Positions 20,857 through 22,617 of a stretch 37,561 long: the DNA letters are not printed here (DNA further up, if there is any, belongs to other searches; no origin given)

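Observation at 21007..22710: Head-morphogenesis protein fused to a C3-like ADP-ribosyltransferase, with a coupled downstream small ORF and terminator: candidate packaged effector plus partner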

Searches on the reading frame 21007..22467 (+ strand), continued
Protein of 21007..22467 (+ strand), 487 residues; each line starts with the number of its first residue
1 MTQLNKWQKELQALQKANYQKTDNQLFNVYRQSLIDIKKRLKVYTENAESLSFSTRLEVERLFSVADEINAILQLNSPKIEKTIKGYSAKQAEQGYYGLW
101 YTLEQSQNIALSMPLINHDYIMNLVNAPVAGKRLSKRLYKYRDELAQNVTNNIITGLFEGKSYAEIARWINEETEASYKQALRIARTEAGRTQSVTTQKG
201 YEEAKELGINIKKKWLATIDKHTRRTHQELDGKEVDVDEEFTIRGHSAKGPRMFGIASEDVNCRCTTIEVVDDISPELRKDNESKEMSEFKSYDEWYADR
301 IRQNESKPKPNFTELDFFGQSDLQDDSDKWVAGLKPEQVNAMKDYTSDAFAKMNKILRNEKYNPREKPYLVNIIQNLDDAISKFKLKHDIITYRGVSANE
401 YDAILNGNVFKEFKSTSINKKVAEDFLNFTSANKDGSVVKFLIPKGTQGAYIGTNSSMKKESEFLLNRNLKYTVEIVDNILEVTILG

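Call 44: find_homologous_proteins(query=window:21007-22467:+, max_evalue=1e-10)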
Query window:21007-22467:+ (487 aa): 189 proteins with E <= 1e-10 among 5803 candidates; the best 120 are listed.
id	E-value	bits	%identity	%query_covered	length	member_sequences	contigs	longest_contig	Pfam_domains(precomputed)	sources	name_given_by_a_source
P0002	0.0e+0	1076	100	100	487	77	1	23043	PF03496.21,PF04233.20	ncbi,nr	ncbi:TPA: NAD(+)--arginine ADP-ribosyltransferase [Enterococcus faecalis]|nr:NAD(+)--arginine ADP-ri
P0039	9.8e-189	646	96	62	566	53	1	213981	PF03496.21,PF04233.20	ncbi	ncbi:head protein [Enterococcus faecalis]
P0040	1.6e-186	639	95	62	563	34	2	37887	PF04233.20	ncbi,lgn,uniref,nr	ncbi:phage head morphogenesis protein [Enterococcus faecalis]|uniref:phage head morphogenesis protei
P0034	4.6e-181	621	99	57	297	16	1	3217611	PF04233.20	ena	-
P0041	1.6e-169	583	84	63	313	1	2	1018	PF04233.20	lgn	-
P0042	8.6e-155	534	96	51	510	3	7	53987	PF03496.21,PF04233.20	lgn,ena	-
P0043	9.9e-154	531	96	51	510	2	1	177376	PF03496.21,PF04233.20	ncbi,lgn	-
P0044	1.0e-151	524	95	51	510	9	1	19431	PF03496.21,PF04233.20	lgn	-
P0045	3.3e-149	516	73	64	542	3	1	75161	PF04233.20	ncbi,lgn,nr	ncbi:hypothetical protein BBX37_08220 [Listeria monocytogenes]|nr:hypothetical protein [Listeria mon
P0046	8.6e-148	511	72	64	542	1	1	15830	PF04233.20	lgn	-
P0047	5.3e-146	505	75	61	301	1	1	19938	PF04233.20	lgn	-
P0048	6.9e-146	505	74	62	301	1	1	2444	PF04233.20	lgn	-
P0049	1.0e-145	504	74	62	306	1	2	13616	PF04233.20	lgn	-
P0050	6.1e-145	502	74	62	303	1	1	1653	PF04233.20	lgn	-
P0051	1.4e-144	501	74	62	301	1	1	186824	PF04233.20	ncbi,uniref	ncbi:phage minor head protein [Enterococcus sp. C43]|uniref:phage head morphogenesis protein n=1 Tax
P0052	1.4e-144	501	74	62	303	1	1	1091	PF04233.20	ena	-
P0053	3.8e-143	496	68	67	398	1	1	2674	PF04233.20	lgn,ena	-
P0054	5.2e-142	492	68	67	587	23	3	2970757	PF04233.20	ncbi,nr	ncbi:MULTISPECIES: phage minor head protein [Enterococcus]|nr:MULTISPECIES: phage minor head protein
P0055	8.4e-138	478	71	62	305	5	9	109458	PF04233.20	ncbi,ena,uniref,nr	ncbi:phage head morphogenesis protein [Enterococcus faecium]|uniref:phage head morphogenesis protein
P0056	3.3e-135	470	68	62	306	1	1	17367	PF04233.20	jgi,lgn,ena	-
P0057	9.0e-132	458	72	57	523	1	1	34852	PF04233.20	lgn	-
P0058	1.0e-124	435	53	61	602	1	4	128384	PF03496.21,PF04233.20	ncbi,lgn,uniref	ncbi:ADP-ribosyltransferase [Desemzia sp. FAM 23989]|uniref:ADP-ribosyltransferase n=1 Tax=Desemzia 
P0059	3.9e-122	427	65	61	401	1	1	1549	PF04233.20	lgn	-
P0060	8.3e-122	426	47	97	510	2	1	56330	PF03496.21,PF04233.20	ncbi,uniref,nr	ncbi:ADP-ribosyltransferase [Enterococcus pseudoavium]|uniref:ADP-ribosyltransferase n=1 Tax=Enteroc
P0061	8.8e-119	416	63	61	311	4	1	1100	PF04233.20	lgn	-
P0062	7.2e-118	413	63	61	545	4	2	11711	PF04233.20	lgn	-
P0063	7.4e-118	413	65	58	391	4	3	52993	PF04233.20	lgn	-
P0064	1.2e-117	412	62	60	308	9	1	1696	PF04233.20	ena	-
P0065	8.7e-117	409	61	61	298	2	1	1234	PF04233.20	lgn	-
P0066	2.5e-116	408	61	62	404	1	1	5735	PF04233.20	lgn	-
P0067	6.2e-116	406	63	60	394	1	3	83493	PF04233.20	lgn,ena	-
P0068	6.3e-116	406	63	60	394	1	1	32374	PF04233.20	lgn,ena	-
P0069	1.0e-115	406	74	49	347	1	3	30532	PF04233.20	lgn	-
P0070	2.2e-115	404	62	60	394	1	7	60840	PF04233.20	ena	-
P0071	2.0e-114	401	65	58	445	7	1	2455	PF15542.12,PF04233.20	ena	-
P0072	7.5e-114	399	44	91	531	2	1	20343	PF03496.21,PF04233.20,PF01129.25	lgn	-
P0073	2.0e-113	398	61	60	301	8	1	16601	PF04233.20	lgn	-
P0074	2.6e-113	398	60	63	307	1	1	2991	PF04233.20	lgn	-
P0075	4.2e-111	390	60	61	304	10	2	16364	PF04233.20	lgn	-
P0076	7.2e-110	386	59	61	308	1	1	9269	PF04233.20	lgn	-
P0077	1.6e-109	385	62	61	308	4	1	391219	PF04233.20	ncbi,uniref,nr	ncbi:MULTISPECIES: phage minor head protein [Vagococcus]|uniref:phage minor head protein n=1 Tax=Vag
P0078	1.4e-106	375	63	55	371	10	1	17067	PF04233.20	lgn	-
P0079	9.4e-106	373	59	61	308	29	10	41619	PF04233.20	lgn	-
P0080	5.2e-103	364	58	59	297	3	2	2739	PF04233.20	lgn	-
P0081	1.0e-102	363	60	56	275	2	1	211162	PF04233.20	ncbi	-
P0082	2.5e-102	361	65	51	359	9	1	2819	PF04233.20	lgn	-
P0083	9.0e-102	360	56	61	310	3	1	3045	PF04233.20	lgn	-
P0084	1.1e-101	359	39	99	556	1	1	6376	PF03496.21,PF04233.20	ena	-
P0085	3.3e-99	351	39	99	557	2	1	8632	PF03496.21,PF04233.20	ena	-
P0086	8.7e-98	346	46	84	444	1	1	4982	PF03496.21,PF04233.20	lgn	-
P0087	2.4e-96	342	50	63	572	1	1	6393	PF03496.21,PF04233.20,PF01129.25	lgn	-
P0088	4.5e-96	341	62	49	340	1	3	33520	PF04233.20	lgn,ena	-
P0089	2.6e-95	338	52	62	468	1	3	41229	PF15542.12,PF04233.20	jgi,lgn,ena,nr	jgi:SPP1 gp7 family putative phage head morphogenesis protein|nr:MAG TPA: minor capsid protein [Caud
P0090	8.2e-94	333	50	65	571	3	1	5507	PF04233.20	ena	-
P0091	9.4e-94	333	50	62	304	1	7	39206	PF04233.20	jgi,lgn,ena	-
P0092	1.6e-93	332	51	61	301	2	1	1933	PF04233.20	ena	-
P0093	2.7e-93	332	48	67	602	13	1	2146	PF04233.20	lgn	-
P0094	2.7e-93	332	52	61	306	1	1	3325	PF04233.20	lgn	-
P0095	3.2e-93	331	49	65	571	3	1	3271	PF04233.20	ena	-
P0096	5.9e-93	331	52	61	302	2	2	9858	PF04233.20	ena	-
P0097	1.1e-92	330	52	61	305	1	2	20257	PF04233.20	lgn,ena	-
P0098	4.3e-92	328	52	63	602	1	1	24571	PF04233.20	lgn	-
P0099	7.5e-92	327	50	62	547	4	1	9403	PF04233.20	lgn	-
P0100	9.9e-92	326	51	61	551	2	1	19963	PF04233.20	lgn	-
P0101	9.9e-92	326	50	61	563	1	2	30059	PF04233.20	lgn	-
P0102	1.2e-91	326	51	61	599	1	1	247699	PF04233.20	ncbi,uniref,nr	ncbi:NAD(+)--arginine ADP-ribosyltransferase EFV [Bacillus licheniformis]|uniref:phage head morphoge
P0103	1.4e-91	326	51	61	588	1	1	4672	PF04233.20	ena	-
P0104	1.7e-91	326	51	62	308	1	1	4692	PF04233.20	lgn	-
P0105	1.8e-91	326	49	65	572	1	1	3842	PF04233.20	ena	-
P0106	1.8e-91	326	52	61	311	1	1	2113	PF04233.20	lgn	-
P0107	2.1e-91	325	50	62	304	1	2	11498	PF04233.20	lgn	-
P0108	1.2e-90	323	50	61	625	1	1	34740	PF04233.20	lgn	-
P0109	1.2e-90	323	52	62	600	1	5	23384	PF04233.20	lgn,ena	-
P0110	1.4e-90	323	51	61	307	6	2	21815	PF04233.20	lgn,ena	-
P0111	3.2e-90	321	50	61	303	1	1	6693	PF04233.20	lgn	-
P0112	3.8e-90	321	50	61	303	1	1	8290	PF04233.20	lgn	-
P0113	5.9e-90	321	49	64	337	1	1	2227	PF04233.20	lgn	-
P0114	8.2e-90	320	49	65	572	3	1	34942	PF04233.20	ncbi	-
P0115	8.5e-90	320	51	62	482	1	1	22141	PF15542.12,PF04233.20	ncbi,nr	ncbi:hypothetical protein JYK21_07495 [Ralstonia pickettii]|nr:hypothetical protein [Ralstonia picke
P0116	1.1e-89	320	49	65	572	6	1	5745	PF04233.20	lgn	-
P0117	2.9e-89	318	48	65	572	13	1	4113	PF04233.20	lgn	-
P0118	3.2e-89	318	51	62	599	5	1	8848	PF04233.20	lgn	-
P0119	6.6e-89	317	48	65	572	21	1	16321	PF04233.20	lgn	-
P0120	7.5e-89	317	59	52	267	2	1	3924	PF04233.20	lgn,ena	-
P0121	2.4e-88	315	50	64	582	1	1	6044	PF04233.20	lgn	-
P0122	3.2e-88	315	48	65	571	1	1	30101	PF04233.20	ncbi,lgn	ncbi:TPA: phage minor head protein [Streptococcus suis]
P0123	4.2e-88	315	48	60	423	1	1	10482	PF04233.20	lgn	-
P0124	6.3e-88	314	51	61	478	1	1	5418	PF04233.20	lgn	-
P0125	4.3e-87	311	48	65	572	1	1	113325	PF04233.20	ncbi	ncbi:phage head morphogenesis protein [Streptococcus suis]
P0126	1.4e-86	310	47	65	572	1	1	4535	PF04233.20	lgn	-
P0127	1.4e-86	309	50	61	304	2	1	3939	PF04233.20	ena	-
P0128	1.5e-86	309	50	61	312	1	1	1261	PF04233.20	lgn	-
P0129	1.7e-86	309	49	61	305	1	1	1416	PF04233.20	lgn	-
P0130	3.2e-86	308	49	61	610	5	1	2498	PF04233.20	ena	-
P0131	1.0e-85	307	49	62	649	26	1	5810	PF04233.20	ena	-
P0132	1.3e-85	306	47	66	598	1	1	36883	PF04233.20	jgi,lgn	jgi:SPP1 gp7 family putative phage head morphogenesis protein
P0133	1.5e-85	306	50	61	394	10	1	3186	PF04233.20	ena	-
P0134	1.5e-85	306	74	38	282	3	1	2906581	PF04233.20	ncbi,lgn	ncbi:NAD(+)-arginine ADP-ribosyltransferase EFV [Enterococcus sp. DIV1283b]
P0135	2.0e-85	306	68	42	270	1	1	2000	PF04233.20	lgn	-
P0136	2.4e-85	305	42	73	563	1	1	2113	PF04233.20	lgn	-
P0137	3.1e-85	305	49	61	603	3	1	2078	PF04233.20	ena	-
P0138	4.3e-85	305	50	61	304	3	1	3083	PF04233.20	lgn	-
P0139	1.3e-84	303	45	62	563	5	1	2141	PF04233.20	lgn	-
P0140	1.7e-84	303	47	61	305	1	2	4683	PF04233.20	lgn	-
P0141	2.3e-84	302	37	92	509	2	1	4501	PF03496.21,PF04233.20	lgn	-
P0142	2.9e-84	302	45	62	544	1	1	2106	PF04233.20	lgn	-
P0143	9.9e-84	300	41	78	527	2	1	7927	PF04233.20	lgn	-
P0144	1.0e-83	300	47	61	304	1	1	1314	PF04233.20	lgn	-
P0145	1.0e-83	300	48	62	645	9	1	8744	PF04233.20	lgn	-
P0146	2.3e-83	299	46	65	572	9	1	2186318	PF04233.20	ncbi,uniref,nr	ncbi:phage head morphogenesis protein [Streptococcus parasuis]|uniref:phage head morphogenesis prote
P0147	3.5e-83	298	48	61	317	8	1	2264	PF04233.20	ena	-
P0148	3.9e-83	298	49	61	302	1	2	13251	PF04233.20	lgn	-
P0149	5.9e-83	298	45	67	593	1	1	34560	PF04233.20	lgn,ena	-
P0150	1.0e-82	297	48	62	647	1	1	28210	PF04233.20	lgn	-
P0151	1.7e-81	293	48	61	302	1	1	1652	PF04233.20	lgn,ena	-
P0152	5.4e-81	291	46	62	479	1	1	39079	PF15542.12,PF04233.20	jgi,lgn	jgi:SPP1 gp7 family putative phage head morphogenesis protein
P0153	8.4e-81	290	46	62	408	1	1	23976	PF04233.20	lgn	-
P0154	1.3e-80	290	47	63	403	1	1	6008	PF04233.20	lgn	-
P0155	1.4e-80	290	47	62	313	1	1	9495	PF04233.20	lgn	-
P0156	5.9e-79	284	47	60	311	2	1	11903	PF04233.20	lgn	-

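Call 46: find_encoding_contigs(protein=P0060, flank=2500, max_places=2)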
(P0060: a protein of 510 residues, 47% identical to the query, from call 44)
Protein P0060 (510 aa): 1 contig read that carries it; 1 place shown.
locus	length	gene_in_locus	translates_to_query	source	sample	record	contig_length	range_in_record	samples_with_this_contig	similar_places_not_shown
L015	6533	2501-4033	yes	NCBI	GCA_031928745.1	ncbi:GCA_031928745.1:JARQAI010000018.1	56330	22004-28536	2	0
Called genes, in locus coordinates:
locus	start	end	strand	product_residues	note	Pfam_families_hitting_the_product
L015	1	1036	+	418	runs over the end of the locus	-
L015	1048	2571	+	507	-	PF05133:SPP1_portal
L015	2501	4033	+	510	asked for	PF04233:Phage_Mu_F, PF03496:ADPrib_exo_Tox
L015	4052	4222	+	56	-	-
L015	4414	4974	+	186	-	PF06810:Phage_scaffold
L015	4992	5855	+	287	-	PF25209:Phage_capsid_4 (weak)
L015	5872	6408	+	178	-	-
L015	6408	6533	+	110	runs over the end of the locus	PF05521:Phage_HCP (weak)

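Call 47: find_encoding_contigs(protein=P0084, flank=2500, max_places=2)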
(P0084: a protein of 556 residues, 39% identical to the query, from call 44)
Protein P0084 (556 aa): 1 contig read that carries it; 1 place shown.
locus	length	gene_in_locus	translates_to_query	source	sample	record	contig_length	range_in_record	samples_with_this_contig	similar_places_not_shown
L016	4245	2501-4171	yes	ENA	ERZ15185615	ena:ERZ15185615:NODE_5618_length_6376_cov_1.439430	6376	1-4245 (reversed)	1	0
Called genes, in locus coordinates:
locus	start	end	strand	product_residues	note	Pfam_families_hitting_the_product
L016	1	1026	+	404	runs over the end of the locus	PF03237:Terminase_6N, PF04466:Terminase_3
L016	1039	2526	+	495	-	PF05133:SPP1_portal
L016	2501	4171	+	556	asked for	PF04233:Phage_Mu_F, PF03496:ADPrib_exo_Tox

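Call 48: find_encoding_contigs(protein=P0072, flank=2500, max_places=2)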
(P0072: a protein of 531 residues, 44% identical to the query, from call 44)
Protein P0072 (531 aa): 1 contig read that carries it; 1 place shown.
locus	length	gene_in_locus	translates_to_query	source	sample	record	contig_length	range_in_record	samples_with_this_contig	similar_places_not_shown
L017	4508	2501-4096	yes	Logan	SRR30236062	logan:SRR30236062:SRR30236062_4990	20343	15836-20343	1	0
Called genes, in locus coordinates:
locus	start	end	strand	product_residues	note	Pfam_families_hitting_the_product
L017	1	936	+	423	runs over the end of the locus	-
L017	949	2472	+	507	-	PF05133:SPP1_portal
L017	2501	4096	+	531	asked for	PF04233:Phage_Mu_F, PF01129:ART (weak), PF03496:ADPrib_exo_Tox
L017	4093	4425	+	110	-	-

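Call 49: find_encoding_contigs(protein=P0141, flank=2500, max_places=2)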
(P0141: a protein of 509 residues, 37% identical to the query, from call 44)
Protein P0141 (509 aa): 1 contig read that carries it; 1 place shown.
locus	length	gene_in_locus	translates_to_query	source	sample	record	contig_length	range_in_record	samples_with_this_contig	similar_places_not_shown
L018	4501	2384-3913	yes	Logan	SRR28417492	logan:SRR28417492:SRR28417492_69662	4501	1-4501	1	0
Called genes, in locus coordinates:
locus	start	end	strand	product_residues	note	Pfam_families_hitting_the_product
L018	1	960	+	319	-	?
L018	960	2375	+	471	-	PF05133:SPP1_portal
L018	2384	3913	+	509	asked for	PF04233:Phage_Mu_F, PF03496:ADPrib_exo_Tox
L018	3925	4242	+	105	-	-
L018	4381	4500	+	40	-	?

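Call 70: predict_structure(alignment_id=A2)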
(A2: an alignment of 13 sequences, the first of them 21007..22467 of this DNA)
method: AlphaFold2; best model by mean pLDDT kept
length: 487 residues; sequences in the alignment: 13
mean_pLDDT: 61.3   pTM: 0.38
mean pLDDT of the five models: 61.3, 60.9, 58.3, 57.8, 57.4
residues with pLDDT >= 90: 12; 70-90: 155; 50-70: 176; < 50: 144
segments of 3 or more residues with pLDDT < 50: 1-5, 14-26, 75-144, 189-191, 194-196, 243-246, 253-263, 277-283, 289-293, 299-311
pLDDT, mean of each block of 10 residues (from residue 1): 44 42 49 72 68 61 62 45 39 31 29 32 34 31 50 55 61 58 52 52 66 65 61 69 50 47 56 55 48 50 44 52 74 85 74 77 76 88 86 87 87 87 76 73 88 69 85 84 85
secondary structure, 60 per line:
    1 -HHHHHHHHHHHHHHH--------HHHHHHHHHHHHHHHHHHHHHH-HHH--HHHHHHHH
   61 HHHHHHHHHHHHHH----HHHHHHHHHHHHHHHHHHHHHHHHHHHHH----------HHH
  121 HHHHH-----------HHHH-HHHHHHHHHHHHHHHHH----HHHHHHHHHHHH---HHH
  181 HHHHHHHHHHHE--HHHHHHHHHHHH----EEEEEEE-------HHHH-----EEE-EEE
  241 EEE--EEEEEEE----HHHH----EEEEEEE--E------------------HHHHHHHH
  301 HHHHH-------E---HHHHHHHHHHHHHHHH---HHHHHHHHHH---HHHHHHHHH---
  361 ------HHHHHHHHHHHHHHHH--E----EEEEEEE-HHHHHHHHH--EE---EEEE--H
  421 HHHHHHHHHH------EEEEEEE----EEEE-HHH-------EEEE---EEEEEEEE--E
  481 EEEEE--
elements in order: H2-16 H25-46 H53-74 H79-107 H118-125 H137-140 H142-158 H163-174 H178-191 H195-206 E211-217 H225-228 E234-236 E238-243 E246-252 H257-260 E265-271 H293-305 H317-332 H336-345 H349-357 H367-382 E390-396 H398-406 E414-417 H420-430 E437-443 E448-451 E463-466 E470-477 E480-485

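Call 74: fold_search(model_id=the predicted structure, library=pdb)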
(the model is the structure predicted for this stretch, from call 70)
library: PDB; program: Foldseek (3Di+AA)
matches with E <= 10: 177; with E <= 0.001: 104
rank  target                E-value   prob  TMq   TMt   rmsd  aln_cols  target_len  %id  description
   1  8za7_B                6.9e-11  1.00  0.25  0.63   5.1       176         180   28  ART-ARH type toxin effector-immunity protein pair of Listeria monocytogenes (released 2025-04-30)
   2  4gf1_A                8.6e-11  1.00  0.29  0.33   7.2       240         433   22  Crystal Structure of Certhrax (released 2012-09-26)
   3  4gf1_B                2.7e-10  1.00  0.29  0.32   8.5       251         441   22  Crystal Structure of Certhrax (released 2012-09-26)
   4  1qs1_A                4.5e-10  1.00  0.28  0.33   4.7       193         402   24  CRYSTAL STRUCTURE OF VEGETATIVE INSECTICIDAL PROTEIN2 (VIP2) (released 1999-12-29)
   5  4fxq_A                1.0e-09  1.00  0.29  0.31   7.4       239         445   20  Full-length Certhrax toxin from Bacillus cereus in complex with Inhibitor P6 (released 2012-09-26)
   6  2c8g_A                1.4e-09  1.00  0.29  0.63   4.5       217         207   19  Structure of the PN loop Q182A mutant C3bot1 Exoenzyme (Free state, crystal form I) (released 2007-02-27)
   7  5urp                  2.1e-09  1.00  0.28  0.65   4.8       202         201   23  Plx2a, an ADP-ribosyltransferase toxin from Paenibacillus larvae (released 2017-12-20)
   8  1qs2                  2.4e-09  1.00  0.27  0.33   4.9       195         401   21  CRYSTAL STRUCTURE OF VIP2 WITH NAD (released 1999-12-29)
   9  1r45_C                2.4e-09  1.00  0.28  0.64   5.9       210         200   24  ADP-ribosyltransferase C3bot2 from Clostridium botulinum, triclinic form (released 2004-11-16)
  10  2c8d_A                2.8e-09  1.00  0.29  0.65   4.4       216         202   18  Structure of the ARTT motif Q212A mutant C3bot1 Exoenzyme (Free state, crystal form I) (released 2007-02-27)
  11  1r45_A                3.0e-09  1.00  0.28  0.62   5.7       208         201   24  ADP-ribosyltransferase C3bot2 from Clostridium botulinum, triclinic form (released 2004-11-16)
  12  2c8e_G                3.7e-09  1.00  0.27  0.61   6.2       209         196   20  Structure of the ARTT motif E214N mutant C3bot1 Exoenzyme (Free state, crystal form III) (released 2007-02-27)
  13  1gze_B                3.9e-09  1.00  0.28  0.62   6.2       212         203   20  Structure of the Clostridium botulinum C3 exoenzyme (L177C mutant) (released 2002-08-29)
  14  2c89_B                3.9e-09  1.00  0.27  0.60   5.1       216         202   18  Structure of the wild-type C3bot1 Exoenzyme (Free state, crystal form I) (released 2007-02-27)
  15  2wn8                  3.9e-09  1.00  0.26  0.32   5.3       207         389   22  Structural Basis for Substrate Recognition in the Enzymatic Component of ADP-ribosyltransferase Toxin CDTa from Clostrid (released 2009-08-18)
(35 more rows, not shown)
